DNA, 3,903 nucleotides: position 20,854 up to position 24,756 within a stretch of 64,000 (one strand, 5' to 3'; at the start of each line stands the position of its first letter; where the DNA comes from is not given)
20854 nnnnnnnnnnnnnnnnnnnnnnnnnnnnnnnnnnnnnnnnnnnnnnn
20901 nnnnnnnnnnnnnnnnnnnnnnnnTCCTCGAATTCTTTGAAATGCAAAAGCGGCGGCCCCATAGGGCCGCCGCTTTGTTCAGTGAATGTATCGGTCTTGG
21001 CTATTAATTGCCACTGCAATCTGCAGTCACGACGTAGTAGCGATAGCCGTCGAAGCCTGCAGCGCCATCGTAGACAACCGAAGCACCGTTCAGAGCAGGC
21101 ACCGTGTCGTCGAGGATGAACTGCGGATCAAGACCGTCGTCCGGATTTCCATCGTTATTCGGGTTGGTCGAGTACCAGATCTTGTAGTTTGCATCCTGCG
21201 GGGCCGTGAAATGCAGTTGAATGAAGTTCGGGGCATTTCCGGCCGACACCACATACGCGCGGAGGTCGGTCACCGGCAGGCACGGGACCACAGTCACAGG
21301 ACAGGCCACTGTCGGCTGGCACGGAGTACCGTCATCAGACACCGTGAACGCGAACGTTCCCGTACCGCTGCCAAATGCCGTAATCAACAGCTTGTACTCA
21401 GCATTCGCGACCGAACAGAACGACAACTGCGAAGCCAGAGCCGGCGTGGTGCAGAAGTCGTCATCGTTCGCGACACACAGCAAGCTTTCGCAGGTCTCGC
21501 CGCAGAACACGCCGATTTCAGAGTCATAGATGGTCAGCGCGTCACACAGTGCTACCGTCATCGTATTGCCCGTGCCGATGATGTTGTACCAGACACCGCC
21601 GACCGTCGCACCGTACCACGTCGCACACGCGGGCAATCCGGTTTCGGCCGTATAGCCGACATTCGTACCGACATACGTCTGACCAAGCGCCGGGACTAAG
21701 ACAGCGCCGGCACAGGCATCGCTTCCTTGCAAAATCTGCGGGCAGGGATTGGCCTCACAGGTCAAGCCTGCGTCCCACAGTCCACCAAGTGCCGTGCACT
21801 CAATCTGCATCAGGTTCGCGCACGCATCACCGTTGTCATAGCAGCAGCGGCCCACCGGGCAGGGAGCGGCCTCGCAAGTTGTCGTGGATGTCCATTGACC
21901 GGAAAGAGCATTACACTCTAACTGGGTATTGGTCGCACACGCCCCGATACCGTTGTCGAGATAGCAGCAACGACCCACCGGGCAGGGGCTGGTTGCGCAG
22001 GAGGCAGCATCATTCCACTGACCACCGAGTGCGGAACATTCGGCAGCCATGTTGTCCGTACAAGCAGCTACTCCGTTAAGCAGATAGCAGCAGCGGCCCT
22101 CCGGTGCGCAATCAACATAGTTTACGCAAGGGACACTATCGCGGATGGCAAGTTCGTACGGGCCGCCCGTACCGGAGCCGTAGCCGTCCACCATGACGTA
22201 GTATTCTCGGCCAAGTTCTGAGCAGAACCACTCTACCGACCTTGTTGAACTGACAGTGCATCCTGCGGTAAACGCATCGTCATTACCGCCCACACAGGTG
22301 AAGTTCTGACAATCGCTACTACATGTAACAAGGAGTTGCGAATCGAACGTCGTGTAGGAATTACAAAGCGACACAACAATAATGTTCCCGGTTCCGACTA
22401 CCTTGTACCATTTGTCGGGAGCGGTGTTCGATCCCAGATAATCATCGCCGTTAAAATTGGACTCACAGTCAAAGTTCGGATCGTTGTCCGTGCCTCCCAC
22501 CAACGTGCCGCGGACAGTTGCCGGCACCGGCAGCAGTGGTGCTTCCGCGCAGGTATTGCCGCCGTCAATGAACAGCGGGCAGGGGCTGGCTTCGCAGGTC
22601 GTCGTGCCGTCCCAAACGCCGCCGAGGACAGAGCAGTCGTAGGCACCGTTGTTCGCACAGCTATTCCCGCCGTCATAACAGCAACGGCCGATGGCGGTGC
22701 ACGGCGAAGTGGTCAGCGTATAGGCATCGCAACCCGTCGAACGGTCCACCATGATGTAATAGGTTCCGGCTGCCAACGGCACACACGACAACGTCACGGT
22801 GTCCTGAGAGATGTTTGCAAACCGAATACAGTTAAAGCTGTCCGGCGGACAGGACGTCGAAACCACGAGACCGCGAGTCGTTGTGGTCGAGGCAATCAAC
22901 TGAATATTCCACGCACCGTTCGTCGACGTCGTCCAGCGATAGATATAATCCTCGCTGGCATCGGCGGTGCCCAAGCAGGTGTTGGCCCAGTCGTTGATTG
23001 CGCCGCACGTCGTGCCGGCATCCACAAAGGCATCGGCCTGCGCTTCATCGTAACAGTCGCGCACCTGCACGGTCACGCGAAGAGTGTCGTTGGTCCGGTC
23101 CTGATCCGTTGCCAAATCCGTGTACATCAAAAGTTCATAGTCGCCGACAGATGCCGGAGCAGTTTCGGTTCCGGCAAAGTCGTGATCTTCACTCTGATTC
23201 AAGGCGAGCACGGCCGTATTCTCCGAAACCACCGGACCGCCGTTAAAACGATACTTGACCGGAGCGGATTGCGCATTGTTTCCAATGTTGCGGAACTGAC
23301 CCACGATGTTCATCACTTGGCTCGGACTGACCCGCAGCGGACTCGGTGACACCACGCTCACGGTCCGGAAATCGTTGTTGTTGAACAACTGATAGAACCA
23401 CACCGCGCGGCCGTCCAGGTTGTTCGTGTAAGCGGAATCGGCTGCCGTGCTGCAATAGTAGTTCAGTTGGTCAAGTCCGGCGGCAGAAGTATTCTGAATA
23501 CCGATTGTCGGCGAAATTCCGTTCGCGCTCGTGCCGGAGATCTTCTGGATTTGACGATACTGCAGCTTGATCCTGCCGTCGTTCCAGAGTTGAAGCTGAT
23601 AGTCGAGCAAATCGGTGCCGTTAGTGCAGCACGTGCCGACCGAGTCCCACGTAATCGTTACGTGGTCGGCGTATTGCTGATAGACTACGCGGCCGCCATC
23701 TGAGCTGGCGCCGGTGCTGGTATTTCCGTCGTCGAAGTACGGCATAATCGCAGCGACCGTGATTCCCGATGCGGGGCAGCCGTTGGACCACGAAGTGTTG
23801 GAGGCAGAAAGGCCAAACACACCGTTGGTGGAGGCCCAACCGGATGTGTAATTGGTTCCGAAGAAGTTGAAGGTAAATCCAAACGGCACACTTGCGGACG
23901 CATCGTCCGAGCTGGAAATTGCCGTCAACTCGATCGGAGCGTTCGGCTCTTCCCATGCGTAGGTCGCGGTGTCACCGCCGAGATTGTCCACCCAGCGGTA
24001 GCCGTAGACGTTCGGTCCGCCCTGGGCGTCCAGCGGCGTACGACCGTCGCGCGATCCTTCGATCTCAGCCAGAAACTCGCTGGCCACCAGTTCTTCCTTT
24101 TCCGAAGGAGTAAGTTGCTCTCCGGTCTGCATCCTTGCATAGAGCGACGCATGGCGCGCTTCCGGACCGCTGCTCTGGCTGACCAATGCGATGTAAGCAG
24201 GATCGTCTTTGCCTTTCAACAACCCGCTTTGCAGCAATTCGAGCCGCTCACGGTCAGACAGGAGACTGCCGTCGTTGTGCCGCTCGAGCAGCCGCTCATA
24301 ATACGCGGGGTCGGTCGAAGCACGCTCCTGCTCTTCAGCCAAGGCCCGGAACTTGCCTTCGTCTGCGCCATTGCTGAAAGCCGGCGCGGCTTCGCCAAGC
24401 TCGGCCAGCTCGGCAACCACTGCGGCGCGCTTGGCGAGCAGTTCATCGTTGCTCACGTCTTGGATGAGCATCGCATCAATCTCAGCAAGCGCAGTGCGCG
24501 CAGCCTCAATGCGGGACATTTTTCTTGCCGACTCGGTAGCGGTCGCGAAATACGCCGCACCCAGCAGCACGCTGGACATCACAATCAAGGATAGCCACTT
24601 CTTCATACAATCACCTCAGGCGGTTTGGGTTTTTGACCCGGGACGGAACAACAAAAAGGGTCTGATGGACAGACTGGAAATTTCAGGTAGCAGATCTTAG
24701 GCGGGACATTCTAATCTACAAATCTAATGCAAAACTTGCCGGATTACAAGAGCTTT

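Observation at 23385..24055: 411 bp of 100% identity (~470 bp >=99%) between the tandem paralogs, embedded in ~85% identical flanks: recent gene conversion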

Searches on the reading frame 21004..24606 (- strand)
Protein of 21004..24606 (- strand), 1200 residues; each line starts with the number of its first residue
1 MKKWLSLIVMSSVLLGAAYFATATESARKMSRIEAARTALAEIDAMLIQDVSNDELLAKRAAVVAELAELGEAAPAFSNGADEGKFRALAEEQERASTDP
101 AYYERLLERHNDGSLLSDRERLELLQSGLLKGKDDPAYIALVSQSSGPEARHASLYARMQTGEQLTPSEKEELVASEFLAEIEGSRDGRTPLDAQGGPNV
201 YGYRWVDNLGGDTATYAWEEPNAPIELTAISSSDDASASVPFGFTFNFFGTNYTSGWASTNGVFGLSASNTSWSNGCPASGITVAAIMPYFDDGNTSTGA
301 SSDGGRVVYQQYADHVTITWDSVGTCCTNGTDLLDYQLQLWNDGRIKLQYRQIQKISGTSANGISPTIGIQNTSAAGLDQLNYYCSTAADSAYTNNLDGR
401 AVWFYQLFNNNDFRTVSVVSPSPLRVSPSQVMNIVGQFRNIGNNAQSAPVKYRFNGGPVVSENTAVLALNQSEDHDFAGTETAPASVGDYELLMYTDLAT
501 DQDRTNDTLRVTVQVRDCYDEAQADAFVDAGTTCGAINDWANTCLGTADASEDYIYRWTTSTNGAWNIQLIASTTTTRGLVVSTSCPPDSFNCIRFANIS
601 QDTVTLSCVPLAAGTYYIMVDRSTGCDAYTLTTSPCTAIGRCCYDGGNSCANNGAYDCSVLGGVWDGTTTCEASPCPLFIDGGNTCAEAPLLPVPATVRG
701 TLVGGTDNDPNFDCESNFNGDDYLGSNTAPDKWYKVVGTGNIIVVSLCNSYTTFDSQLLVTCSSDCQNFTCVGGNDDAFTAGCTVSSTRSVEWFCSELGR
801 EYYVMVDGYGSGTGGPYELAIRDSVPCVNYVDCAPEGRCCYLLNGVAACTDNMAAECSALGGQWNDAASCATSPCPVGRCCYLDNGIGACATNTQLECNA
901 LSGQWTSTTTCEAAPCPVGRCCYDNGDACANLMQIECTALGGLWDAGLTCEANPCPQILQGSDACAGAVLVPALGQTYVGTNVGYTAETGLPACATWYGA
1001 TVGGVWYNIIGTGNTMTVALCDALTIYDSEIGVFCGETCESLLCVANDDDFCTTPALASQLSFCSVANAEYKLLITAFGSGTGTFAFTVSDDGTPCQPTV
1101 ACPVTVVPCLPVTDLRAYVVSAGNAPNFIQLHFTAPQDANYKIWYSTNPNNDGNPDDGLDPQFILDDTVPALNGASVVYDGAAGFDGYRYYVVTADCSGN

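Call 5: search_protein_families(library=pfam, proteins=[window:21004-24606:-], max_evalue=0.01)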
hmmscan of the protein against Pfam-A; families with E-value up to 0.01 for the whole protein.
window:21004-24606:- (1200 aa): 0 families

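Call 18: find_encoding_contigs(protein=window:21004-24606:-, flank=10000, max_places=6)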
Protein window:21004-24606:- (1200 aa): 1 contig read that carries it; 1 place shown.
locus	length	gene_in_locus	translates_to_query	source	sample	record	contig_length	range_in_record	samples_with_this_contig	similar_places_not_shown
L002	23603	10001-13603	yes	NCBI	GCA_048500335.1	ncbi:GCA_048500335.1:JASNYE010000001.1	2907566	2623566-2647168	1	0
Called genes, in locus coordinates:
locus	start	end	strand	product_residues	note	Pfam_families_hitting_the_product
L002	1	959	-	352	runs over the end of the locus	PF08331:QueG_DUF1730, PF13484:Fer4_16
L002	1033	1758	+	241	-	PF02592:Vut_1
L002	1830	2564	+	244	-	PF00902:TatC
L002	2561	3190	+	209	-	-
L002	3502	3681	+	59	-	PF15731:MqsA_antitoxin, PF12844:HTH_19 (weak), PF13560:HTH_31, PF01381:HTH_3, PF22495:HTH_92 (weak)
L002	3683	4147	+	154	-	PF01584:CheW (weak)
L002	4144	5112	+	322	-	PF08668:HDOD, PF01966:HD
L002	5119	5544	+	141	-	PF00072:Response_reg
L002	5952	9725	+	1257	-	-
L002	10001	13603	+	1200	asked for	-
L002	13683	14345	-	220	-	PF01895:PhoU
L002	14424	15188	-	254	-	PF00005:ABC_tran, PF02463:SMC_N (weak), PF13304:AAA_21 (weak)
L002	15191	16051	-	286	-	PF00528:BPD_transp_1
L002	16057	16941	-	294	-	PF00528:BPD_transp_1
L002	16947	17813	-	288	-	PF12849:PBP_like_2, PF13531:SBP_bac_11, PF01547:SBP_bac_1 (faint), PF12727:PBP_like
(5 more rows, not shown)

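Call 44: list_cluster_members(proteins=[window:21004-24606:-, window:24882-28655:-, P0002, L003:6148-9726:+])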
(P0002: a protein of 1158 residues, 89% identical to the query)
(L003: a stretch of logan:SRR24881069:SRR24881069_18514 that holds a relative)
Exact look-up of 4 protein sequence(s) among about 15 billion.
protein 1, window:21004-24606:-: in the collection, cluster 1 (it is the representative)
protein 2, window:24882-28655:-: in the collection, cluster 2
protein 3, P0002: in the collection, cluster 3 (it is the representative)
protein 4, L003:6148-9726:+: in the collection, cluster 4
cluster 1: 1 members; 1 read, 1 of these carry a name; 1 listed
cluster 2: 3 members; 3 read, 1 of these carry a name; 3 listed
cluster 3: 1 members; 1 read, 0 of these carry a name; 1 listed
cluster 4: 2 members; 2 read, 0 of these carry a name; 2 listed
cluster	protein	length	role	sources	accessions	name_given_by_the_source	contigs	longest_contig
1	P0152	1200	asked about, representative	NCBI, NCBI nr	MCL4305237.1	hypothetical protein KJZ99_04935 [bacterium] | hypothetical protein [bacterium]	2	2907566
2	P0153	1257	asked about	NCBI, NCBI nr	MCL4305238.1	hypothetical protein KJZ99_04940 [bacterium] | hypothetical protein [bacterium]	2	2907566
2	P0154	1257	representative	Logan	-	-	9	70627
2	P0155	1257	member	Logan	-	-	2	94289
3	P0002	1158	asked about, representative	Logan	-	-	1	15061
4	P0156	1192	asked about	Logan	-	-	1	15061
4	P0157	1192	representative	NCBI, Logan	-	-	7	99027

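Call 45: find_encoding_contigs(protein=P0154, flank=10000, max_places=10)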
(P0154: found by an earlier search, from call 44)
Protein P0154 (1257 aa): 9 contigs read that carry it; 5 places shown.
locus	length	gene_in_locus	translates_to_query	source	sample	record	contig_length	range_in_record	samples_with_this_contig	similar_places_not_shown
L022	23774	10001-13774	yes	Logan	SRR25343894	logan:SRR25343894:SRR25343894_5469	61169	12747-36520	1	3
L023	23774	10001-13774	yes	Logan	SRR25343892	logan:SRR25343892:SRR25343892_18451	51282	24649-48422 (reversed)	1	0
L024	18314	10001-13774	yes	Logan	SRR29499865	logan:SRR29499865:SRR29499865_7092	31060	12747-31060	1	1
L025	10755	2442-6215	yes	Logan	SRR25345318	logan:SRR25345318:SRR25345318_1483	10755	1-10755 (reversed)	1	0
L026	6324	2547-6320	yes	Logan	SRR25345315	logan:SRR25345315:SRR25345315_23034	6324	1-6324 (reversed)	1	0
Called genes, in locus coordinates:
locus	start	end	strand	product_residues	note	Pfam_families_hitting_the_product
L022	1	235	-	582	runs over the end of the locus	PF15780:ASH, PF22073:Cep192_D4 (weak), PF22544:HYDIN_VesB_CFA65-like_Ig, PF13860:FlgD_ig (faint), PF18962:Por_Secre_tail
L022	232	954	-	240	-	PF01113:DapB_N, PF05173:DapB_C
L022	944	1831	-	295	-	PF00701:DHDPS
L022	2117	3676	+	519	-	PF00072:Response_reg, PF00158:Sigma54_activat, PF14532:Sigma54_activ_2, PF07728:AAA_5 (faint), PF25601:AAA_lid_14, PF02954:HTH_8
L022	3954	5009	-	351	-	PF08331:QueG_DUF1730, PF13484:Fer4_16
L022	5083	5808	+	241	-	PF02592:Vut_1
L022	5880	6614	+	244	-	PF00902:TatC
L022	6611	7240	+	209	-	-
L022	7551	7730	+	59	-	PF15731:MqsA_antitoxin, PF12844:HTH_19 (weak), PF13560:HTH_31, PF01381:HTH_3, PF22495:HTH_92 (weak)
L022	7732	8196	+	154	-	PF01584:CheW (weak)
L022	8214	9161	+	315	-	PF08668:HDOD, PF01966:HD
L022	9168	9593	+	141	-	PF00072:Response_reg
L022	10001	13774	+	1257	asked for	-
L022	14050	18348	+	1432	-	-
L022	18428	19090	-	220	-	PF01895:PhoU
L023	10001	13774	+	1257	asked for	-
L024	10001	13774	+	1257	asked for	-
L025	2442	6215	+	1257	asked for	-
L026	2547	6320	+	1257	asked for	-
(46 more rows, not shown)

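Call 46: find_encoding_contigs(protein=P0155, flank=10000, max_places=6)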
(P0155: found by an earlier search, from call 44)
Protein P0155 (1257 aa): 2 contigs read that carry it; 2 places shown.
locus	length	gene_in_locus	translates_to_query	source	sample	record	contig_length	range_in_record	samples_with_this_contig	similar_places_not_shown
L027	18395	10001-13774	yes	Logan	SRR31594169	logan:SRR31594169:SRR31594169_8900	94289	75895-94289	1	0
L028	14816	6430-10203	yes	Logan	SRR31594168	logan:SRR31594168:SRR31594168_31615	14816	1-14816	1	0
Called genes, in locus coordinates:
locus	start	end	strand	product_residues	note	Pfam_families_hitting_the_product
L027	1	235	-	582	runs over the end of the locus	PF15780:ASH, PF22073:Cep192_D4 (weak), PF22544:HYDIN_VesB_CFA65-like_Ig, PF13860:FlgD_ig (faint), PF18962:Por_Secre_tail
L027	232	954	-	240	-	PF01113:DapB_N, PF05173:DapB_C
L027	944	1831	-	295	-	PF00701:DHDPS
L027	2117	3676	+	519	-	PF00072:Response_reg, PF00158:Sigma54_activat, PF14532:Sigma54_activ_2, PF07728:AAA_5 (faint), PF25601:AAA_lid_14, PF02954:HTH_8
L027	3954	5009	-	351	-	PF08331:QueG_DUF1730, PF13484:Fer4_16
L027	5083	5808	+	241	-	PF02592:Vut_1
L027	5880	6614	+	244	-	PF00902:TatC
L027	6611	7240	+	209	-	-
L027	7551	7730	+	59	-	PF15731:MqsA_antitoxin, PF12844:HTH_19 (weak), PF13560:HTH_31, PF01381:HTH_3, PF22495:HTH_92 (weak)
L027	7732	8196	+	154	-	PF01584:CheW (weak)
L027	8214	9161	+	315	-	PF08668:HDOD, PF01966:HD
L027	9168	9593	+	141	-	PF00072:Response_reg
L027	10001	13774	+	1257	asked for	-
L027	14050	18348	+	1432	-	-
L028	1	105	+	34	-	?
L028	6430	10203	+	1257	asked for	-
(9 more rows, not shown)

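Call 47: find_encoding_contigs(protein=P0157, flank=10000, max_places=8)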
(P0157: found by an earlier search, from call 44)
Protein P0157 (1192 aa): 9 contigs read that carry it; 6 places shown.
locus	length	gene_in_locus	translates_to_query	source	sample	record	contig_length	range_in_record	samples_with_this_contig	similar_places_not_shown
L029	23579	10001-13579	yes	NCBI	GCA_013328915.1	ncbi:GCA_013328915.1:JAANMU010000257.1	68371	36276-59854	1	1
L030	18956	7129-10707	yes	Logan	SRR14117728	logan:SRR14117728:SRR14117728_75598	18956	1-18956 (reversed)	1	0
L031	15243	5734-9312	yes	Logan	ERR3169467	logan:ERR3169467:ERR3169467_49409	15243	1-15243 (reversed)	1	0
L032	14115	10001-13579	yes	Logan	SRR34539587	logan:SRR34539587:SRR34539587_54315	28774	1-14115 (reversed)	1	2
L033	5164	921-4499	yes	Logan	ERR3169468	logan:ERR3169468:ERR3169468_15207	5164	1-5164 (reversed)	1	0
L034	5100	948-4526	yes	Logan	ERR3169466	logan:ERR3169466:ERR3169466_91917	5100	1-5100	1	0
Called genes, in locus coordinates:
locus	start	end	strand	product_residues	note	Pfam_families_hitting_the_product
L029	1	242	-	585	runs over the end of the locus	PF15780:ASH (weak), PF22073:Cep192_D4 (weak), PF22544:HYDIN_VesB_CFA65-like_Ig (weak), PF13860:FlgD_ig (weak), PF18962:Por_Secre_tail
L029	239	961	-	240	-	PF01113:DapB_N, PF05173:DapB_C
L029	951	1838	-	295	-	PF00701:DHDPS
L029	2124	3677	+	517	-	PF00072:Response_reg, PF00158:Sigma54_activat, PF14532:Sigma54_activ_2, PF07728:AAA_5 (faint), PF25601:AAA_lid_14, PF02954:HTH_8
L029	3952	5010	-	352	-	PF08331:QueG_DUF1730, PF13484:Fer4_16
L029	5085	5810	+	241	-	PF02592:Vut_1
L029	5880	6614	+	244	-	PF00902:TatC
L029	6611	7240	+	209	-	-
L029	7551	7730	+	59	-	PF15731:MqsA_antitoxin, PF12844:HTH_19 (weak), PF13560:HTH_31, PF01381:HTH_3, PF22495:HTH_92 (weak)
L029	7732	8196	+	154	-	PF01584:CheW (weak)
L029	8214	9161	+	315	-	PF08668:HDOD, PF01966:HD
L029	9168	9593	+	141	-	PF00072:Response_reg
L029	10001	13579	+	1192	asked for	-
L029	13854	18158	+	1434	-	-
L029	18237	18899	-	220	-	PF01895:PhoU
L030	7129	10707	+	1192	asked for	-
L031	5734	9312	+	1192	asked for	-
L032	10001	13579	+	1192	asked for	-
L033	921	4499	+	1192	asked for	-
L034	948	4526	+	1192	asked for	-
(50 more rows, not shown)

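Call 54: search_protein_families(library=pfam, proteins=[window:21004-24606:-], max_evalue=10)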
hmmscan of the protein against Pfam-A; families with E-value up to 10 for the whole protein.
window:21004-24606:- (1200 aa): 2 families
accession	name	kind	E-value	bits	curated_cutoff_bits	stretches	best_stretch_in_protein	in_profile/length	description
PF04151.21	PPC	-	0.055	14.8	25.9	1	559-621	8-69/70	Bacterial pre-peptidase C-terminal domain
PF02088.20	Ornatin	-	1.9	8.8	25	2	902-927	10-35/41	Ornatin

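Call 55: search_protein_families(library=ncbifam, proteins=[window:21004-24606:-], max_evalue=1)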
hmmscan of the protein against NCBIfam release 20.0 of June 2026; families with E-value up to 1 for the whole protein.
window:21004-24606:- (1200 aa): 0 families

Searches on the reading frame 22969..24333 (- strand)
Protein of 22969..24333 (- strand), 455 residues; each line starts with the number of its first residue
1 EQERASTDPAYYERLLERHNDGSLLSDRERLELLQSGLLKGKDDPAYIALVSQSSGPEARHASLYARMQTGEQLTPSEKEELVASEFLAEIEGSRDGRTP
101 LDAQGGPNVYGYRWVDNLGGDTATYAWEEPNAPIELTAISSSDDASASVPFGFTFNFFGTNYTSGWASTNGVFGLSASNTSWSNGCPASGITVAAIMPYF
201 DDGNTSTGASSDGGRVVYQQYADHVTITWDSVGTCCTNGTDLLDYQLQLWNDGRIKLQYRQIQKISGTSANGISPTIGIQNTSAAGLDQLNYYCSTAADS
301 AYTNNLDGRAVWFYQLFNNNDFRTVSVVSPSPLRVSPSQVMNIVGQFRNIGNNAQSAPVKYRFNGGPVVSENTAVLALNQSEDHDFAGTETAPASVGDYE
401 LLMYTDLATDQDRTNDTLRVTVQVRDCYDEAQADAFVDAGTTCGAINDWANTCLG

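Call 81: find_homologous_proteins(query=window:22969-24333:-, max_evalue=1e-20)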
Query seq(455 aa) (455 aa): 1 proteins with E <= 1e-20 among 8000 candidates.
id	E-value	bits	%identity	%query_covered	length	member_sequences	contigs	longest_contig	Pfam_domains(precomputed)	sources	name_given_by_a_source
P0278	1.2e-45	174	33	83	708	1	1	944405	-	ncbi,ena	-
